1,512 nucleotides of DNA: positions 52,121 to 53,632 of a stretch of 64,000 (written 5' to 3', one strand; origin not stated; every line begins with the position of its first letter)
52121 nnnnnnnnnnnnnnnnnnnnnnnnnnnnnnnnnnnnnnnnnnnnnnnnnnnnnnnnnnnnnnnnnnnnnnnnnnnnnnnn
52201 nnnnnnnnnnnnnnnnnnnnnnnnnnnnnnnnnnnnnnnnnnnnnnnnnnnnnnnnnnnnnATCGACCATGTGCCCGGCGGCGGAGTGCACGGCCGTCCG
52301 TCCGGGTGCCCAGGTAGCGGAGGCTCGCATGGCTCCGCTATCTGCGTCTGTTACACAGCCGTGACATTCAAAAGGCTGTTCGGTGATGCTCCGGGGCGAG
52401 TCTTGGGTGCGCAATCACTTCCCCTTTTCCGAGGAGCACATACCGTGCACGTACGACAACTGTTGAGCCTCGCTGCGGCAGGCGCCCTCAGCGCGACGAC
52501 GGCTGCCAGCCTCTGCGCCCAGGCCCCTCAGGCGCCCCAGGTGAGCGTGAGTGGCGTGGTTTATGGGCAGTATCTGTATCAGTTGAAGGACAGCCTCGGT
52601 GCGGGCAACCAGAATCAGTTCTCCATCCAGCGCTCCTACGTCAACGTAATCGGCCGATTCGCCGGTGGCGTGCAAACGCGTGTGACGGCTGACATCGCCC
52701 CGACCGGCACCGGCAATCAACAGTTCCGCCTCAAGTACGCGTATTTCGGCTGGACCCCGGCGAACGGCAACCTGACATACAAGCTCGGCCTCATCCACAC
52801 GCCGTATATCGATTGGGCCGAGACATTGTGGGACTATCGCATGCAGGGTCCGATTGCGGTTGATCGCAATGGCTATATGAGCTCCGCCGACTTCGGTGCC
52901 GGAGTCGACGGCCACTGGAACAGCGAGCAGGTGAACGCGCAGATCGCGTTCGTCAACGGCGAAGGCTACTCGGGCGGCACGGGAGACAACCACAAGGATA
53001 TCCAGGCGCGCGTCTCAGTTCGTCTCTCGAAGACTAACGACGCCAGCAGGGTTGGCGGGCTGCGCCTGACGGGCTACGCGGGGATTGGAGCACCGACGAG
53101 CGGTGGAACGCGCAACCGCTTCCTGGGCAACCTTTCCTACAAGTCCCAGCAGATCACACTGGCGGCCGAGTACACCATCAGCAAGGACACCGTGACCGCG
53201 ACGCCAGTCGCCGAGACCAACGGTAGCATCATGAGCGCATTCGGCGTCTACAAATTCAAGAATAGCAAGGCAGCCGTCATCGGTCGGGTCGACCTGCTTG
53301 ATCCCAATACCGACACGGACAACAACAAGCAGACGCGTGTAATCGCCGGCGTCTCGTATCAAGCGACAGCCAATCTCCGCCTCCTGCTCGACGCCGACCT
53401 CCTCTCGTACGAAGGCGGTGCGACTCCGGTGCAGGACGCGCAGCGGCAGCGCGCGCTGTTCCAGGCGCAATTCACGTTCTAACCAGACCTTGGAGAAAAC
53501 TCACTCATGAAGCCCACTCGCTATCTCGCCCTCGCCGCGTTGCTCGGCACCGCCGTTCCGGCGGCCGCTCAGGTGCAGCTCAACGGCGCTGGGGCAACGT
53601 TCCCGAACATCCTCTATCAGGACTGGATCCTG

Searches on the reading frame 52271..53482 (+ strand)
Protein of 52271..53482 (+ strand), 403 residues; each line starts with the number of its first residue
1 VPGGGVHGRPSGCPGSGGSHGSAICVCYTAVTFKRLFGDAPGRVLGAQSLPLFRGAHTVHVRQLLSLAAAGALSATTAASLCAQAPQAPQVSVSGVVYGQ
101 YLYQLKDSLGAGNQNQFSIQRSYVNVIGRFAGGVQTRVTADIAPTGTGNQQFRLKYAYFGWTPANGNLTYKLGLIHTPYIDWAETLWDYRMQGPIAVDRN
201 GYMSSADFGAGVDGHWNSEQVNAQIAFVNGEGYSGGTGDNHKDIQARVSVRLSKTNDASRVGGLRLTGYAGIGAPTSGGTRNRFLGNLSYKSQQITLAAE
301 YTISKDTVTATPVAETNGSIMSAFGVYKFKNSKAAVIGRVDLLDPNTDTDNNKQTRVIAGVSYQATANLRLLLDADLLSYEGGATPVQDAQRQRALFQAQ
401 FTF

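Call 4: search_protein_families(library=pfam, proteins=[window:52271-53482:+], max_evalue=0.01)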
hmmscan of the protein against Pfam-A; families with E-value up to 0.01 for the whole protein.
window:52271-53482:+ (403 aa): 1 family
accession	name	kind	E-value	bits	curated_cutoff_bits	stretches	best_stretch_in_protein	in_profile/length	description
PF07396.17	Porin_O_P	-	2.8e-05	24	20.9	0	339-403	304-370/370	Phosphate-selective porin O and P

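Call 5: search_protein_families(library=ncbifam, proteins=[window:52271-53482:+], max_evalue=0.01)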
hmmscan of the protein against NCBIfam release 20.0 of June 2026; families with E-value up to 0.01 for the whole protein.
window:52271-53482:+ (403 aa): 0 families
